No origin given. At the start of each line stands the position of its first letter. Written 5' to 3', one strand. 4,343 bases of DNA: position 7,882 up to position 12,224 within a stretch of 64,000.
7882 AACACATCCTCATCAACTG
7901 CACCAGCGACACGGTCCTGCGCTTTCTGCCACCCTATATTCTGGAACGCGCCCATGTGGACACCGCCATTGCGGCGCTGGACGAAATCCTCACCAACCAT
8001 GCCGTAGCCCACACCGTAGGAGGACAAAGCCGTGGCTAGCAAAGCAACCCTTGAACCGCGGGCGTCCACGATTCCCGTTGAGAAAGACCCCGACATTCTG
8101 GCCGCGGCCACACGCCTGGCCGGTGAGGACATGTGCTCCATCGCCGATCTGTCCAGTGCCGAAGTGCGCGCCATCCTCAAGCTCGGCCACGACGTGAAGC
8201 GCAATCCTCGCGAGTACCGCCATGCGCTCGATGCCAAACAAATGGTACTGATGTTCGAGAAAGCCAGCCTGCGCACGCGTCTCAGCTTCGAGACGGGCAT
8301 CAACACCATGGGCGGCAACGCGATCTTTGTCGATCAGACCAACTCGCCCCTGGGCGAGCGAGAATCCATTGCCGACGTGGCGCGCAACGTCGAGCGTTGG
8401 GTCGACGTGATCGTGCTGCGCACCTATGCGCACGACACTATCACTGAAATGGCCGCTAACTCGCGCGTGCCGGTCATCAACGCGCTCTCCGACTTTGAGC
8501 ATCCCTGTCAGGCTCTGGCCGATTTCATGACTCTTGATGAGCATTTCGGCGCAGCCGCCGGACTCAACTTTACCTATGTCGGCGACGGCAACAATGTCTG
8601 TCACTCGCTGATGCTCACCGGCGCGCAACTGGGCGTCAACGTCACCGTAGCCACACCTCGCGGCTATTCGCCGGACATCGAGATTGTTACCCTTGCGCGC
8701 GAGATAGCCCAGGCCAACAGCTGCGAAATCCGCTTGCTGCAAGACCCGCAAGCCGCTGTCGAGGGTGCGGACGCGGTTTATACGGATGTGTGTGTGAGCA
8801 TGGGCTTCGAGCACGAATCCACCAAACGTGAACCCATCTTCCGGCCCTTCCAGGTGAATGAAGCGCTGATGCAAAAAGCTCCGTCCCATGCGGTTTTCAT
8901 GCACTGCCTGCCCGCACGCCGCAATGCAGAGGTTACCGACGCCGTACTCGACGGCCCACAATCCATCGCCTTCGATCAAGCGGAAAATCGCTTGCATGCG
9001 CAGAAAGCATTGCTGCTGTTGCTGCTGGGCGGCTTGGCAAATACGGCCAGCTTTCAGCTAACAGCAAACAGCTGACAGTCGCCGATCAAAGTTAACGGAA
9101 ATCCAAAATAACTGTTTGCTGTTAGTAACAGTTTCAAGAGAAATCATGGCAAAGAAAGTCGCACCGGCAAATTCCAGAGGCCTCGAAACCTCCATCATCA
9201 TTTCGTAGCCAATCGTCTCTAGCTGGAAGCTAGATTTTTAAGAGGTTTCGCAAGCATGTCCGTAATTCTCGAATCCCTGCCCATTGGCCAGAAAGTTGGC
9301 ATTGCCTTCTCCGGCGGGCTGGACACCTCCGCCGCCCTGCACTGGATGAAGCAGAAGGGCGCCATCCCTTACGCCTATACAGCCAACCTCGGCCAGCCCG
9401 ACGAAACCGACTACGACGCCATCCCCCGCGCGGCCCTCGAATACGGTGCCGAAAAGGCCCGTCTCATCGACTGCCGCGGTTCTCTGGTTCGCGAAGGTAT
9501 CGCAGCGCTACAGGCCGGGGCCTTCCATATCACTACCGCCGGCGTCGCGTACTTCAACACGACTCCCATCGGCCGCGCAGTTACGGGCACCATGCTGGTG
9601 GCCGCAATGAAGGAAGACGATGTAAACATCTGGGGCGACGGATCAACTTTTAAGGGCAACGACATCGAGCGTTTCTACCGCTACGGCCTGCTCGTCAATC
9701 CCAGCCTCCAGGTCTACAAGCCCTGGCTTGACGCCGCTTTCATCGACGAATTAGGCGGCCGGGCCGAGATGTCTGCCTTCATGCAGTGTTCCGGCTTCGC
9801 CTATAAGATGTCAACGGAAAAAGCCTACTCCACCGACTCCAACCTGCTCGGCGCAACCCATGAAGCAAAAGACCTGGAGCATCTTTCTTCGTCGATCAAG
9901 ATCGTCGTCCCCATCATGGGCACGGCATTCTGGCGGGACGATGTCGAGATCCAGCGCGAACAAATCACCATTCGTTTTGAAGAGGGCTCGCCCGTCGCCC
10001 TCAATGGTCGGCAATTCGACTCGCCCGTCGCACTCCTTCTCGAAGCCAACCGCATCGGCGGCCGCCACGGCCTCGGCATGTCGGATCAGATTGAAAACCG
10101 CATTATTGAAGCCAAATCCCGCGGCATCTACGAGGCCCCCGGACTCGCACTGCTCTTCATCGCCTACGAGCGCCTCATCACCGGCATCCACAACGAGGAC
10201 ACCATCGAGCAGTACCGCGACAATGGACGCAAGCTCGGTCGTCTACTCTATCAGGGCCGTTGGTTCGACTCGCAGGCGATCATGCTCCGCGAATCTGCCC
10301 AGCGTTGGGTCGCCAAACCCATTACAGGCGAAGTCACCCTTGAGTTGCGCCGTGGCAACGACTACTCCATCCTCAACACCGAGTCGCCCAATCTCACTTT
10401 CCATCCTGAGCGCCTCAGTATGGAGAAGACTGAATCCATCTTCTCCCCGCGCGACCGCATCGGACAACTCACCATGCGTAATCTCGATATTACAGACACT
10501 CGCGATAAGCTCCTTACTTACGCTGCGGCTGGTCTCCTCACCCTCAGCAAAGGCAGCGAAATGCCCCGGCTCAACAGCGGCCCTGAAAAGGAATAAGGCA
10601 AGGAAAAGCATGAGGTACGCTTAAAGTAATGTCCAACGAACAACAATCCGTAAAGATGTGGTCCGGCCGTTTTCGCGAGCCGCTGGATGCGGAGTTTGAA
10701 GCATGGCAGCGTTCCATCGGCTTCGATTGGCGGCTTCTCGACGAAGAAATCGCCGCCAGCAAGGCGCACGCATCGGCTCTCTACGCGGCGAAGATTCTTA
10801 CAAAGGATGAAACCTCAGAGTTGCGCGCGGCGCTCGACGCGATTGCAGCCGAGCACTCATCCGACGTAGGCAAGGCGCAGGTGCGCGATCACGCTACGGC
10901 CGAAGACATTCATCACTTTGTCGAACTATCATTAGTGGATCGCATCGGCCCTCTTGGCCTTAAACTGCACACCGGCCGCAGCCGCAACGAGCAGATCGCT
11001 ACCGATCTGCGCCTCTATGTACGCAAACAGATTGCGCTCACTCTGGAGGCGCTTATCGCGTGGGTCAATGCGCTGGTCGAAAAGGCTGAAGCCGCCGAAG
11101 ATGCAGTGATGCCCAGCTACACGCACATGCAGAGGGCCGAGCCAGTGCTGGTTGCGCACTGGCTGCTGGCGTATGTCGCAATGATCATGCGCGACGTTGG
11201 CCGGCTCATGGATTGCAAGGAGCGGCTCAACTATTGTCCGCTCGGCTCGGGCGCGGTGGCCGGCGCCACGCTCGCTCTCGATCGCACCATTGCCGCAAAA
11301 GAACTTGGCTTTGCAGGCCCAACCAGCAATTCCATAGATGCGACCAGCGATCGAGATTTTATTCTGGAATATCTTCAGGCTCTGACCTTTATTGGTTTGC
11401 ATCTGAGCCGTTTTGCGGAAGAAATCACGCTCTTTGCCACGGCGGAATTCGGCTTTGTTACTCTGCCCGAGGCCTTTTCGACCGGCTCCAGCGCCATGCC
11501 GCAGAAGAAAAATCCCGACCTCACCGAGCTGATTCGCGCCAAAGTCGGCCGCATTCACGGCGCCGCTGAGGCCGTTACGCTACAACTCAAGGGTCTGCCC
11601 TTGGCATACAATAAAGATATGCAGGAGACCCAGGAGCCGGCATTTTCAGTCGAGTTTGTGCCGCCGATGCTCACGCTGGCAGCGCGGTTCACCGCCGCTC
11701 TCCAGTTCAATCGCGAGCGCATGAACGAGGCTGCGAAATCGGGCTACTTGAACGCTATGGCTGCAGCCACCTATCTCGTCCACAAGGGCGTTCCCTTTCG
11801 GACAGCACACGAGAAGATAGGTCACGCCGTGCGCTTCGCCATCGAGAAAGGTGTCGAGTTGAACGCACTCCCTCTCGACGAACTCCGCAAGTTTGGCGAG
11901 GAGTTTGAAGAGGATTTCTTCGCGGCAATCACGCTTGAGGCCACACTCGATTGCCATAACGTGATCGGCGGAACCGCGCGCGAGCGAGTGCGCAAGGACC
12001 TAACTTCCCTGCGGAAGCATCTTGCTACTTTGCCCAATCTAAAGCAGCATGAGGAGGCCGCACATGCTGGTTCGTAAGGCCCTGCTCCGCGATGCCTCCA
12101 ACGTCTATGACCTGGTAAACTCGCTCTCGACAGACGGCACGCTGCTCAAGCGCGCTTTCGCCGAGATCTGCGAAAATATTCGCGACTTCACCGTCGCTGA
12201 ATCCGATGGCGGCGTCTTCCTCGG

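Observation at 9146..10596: Fossil of a displaced argG: canonical-type N-terminus left in front of a long-type argG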

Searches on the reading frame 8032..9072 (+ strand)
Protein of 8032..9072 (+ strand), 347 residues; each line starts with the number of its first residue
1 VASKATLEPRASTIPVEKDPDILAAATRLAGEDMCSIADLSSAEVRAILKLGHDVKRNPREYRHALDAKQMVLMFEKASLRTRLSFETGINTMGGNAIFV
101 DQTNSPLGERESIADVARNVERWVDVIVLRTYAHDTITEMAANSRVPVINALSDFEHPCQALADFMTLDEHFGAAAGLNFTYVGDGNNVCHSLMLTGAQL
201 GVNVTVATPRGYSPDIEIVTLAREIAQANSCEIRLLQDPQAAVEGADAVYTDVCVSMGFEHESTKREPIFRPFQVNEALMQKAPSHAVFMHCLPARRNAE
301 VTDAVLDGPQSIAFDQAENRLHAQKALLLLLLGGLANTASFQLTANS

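Call 3: search_protein_families(library=pfam, proteins=[window:8032-9072:+], max_evalue=10)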
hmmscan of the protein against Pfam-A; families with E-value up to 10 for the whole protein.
window:8032-9072:+ (347 aa): 2 families
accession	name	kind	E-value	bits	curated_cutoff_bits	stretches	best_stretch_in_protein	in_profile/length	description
PF00185.30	OTCace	-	7.2e-56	189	29.4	1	177-330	2-156/157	Aspartate/ornithine carbamoyltransferase, Asp/Orn binding domain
PF02729.26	OTCace_N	-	2.2e-43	148.3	29.9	1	33-170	2-148/148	Aspartate/ornithine carbamoyltransferase, carbamoyl-P binding domain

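Call 4: search_protein_families(library=ncbifam, proteins=[window:8032-9072:+], max_evalue=10)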
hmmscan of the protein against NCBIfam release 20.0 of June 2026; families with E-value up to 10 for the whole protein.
window:8032-9072:+ (347 aa): 18 families
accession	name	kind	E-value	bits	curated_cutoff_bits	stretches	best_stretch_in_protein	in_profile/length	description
NF001986.0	PRK00779.1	subfamily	2.8e-120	401.1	306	1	30-333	4-305/307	ornithine carbamoyltransferase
NF011380.0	PRK14805.1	equivalog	2e-113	378.4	421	1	33-333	3-301/302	ornithine carbamoyltransferase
TIGR00658.1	orni_carb_tr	equivalog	5.1e-112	374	280.85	1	33-332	2-303/304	ornithine carbamoyltransferase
TIGR04384.1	putr_carbamoyl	exception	7.4e-84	281.7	500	1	36-337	4-312/330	putrescine carbamoyltransferase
NF003286.0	PRK04284.1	subfamily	6.5e-71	239.1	515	1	31-333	6-331/332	ornithine carbamoyltransferase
NF002470.0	PRK01713.1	equivalog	2.1e-58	198.3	545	2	33-301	9-283/334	ornithine carbamoyltransferase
NF003384.0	PRK04523.1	equivalog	1.2e-53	182.3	288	1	34-331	6-332/336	N-acetylornithine carbamoyltransferase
NF009213.0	PRK12562.1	subfamily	5.4e-52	177.2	559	1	36-332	11-332/334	ornithine carbamoyltransferase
NF011379.0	PRK14804.1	equivalog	5.1e-51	173.6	373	1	34-332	9-309/311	ornithine carbamoyltransferase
NF002032.1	PRK00856.1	equivalog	8e-43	146.7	263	1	33-331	2-296/297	aspartate carbamoyltransferase catalytic subunit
TIGR00670.1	asp_carb_tr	equivalog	1e-37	129.9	236.95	1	33-332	2-303/304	aspartate carbamoyltransferase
NF006046.0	PRK08192.1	equivalog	8.5e-26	91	512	1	28-337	3-322/339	aspartate carbamoyltransferase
NF008853.0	PRK11891.1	equivalog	5.9e-25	87.8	560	1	64-333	123-399/430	aspartate carbamoyltransferase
NF005538.0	PRK07200.1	equivalog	1.4e-16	60.5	453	2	29-252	19-270/396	knotted carbamoyltransferase YgeW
TIGR03316.1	ygeW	equivalog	4.7e-15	55.4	500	2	31-252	18-267/391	knotted carbamoyltransferase YgeW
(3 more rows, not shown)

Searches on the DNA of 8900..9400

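Call 40: search_rna_families(source=window, start=8900, end=9400, threshold=evalue, max_evalue=1)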
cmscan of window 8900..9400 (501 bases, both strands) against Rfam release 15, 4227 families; matches with E-value up to 1: 0.
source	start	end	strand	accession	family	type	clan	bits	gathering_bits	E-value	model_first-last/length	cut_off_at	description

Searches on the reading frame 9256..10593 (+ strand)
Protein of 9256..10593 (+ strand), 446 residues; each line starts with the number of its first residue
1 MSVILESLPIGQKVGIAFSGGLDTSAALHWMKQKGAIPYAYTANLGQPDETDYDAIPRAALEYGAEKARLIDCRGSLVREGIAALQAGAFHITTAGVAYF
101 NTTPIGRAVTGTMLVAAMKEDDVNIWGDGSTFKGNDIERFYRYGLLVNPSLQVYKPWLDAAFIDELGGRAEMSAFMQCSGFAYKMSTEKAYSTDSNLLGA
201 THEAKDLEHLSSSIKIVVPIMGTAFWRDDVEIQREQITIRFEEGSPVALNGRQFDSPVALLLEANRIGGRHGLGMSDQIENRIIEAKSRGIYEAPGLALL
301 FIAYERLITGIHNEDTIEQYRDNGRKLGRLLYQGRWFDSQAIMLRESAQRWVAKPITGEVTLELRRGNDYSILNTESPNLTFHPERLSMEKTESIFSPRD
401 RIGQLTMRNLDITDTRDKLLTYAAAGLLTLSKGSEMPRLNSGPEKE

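Call 3: search_protein_families(library=pfam, proteins=[window:9256-10593:+], max_evalue=10)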
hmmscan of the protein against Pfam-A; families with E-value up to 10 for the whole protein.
window:9256-10593:+ (446 aa): 3 families
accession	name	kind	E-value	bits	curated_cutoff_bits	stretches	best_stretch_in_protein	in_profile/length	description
PF20979.2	Arginosuc_syn_C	-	1e-30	107.4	27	1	191-410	1-214/219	Arginosuccinate synthase C-terminal domain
PF00764.25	Arginosuc_synth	-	3.5e-18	66.6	27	1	13-161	1-146/162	Arginosuccinate synthase N-terminal HUP domain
PF06508.19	QueC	-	0.033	14.1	22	1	16-72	4-59/210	Queuosine biosynthesis protein QueC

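Call 4: search_protein_families(library=ncbifam, proteins=[window:9256-10593:+], max_evalue=10)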
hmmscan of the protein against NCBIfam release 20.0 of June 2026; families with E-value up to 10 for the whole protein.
window:9256-10593:+ (446 aa): 6 families
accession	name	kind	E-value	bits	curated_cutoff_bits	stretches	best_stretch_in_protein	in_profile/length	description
NF003779.0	PRK05370.1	equivalog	7.2e-261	865.6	657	1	1-442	1-443/448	argininosuccinate synthase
TIGR00032.1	argG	equivalog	4.5e-153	510.2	268.2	1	13-418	1-392/394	argininosuccinate synthase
NF001770.0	PRK00509.1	equivalog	2.6e-63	214.4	334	1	12-407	5-386/401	argininosuccinate synthase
NF010392.0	PRK13820.1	equivalog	2.6e-37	128.8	512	1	12-393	3-368/395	argininosuccinate synthase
NF003385.0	PRK04527.1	equivalog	1e-24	86.9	603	1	12-380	4-359/401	argininosuccinate synthase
NF038212.1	argG_rel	exception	5.2e-19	68.3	425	2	183-368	174-355/381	argininosuccinate synthase-related protein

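Call 49: find_homologous_proteins(query=window:9256-10593:+, max_evalue=1e-100)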
Query window:9256-10593:+ (446 aa): 8000 proteins with E <= 1e-100 among 8000 candidates; the best 120 are listed.
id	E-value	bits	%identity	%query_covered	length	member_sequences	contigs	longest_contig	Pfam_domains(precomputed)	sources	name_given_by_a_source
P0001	1.6e-286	968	96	100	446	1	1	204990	PF00764.26,PF20979.3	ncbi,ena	-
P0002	7.5e-285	963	95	100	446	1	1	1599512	PF00764.26,PF20979.3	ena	-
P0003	1.4e-284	962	96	100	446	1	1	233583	PF00764.26,PF20979.3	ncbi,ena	-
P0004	1.1e-283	959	95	100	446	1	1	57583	PF00764.26,PF20979.3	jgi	jgi:argininosuccinate synthase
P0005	2.7e-283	958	94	100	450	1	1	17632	PF00764.26,PF20979.3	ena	-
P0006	3.6e-283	957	95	100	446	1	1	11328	PF00764.26,PF20979.3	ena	-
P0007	3.7e-283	957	95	100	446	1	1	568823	PF00764.26,PF20979.3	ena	-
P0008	6.8e-283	956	94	100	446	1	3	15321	PF00764.26,PF20979.3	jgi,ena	-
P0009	6.9e-283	956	95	100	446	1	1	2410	PF00764.26,PF20979.3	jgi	-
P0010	8.0e-283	956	95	100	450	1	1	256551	PF00764.26,PF20979.3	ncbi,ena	-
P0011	1.2e-282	955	94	100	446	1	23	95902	PF00764.26,PF20979.3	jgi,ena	jgi:argininosuccinate synthase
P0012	1.3e-282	955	95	100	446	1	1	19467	PF00764.26,PF20979.3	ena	-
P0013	1.6e-282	955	94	100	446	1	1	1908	PF00764.26,PF20979.3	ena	-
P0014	1.7e-282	955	94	100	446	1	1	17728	PF00764.26,PF20979.3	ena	-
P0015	1.7e-282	955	95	100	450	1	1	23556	PF00764.26,PF20979.3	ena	-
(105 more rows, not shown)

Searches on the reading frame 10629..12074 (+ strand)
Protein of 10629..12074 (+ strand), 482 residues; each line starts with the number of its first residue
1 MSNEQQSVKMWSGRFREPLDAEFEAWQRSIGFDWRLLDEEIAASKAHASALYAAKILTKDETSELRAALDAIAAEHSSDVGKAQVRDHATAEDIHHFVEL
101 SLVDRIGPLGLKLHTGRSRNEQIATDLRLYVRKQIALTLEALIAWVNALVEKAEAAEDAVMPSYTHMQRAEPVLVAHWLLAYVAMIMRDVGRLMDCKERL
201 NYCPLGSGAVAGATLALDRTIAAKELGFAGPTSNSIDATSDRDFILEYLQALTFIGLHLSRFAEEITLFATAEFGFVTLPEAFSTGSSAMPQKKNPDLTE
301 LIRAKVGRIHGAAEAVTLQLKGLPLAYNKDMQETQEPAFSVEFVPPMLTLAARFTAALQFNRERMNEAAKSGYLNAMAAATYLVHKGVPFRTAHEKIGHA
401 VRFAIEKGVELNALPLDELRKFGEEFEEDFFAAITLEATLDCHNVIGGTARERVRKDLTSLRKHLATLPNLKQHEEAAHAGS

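Call 3: search_protein_families(library=pfam, proteins=[window:10629-12074:+], max_evalue=10)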
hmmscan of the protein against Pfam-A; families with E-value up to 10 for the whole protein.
window:10629-12074:+ (482 aa): 2 families
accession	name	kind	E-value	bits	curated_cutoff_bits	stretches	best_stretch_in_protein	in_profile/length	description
PF00206.25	Lyase_1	-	3.7e-66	224.1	27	1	13-311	1-312/312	Lyase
PF14698.11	ASL_C2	-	6.5e-22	78.2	27.3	1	373-440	1-68/69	Argininosuccinate lyase C-terminal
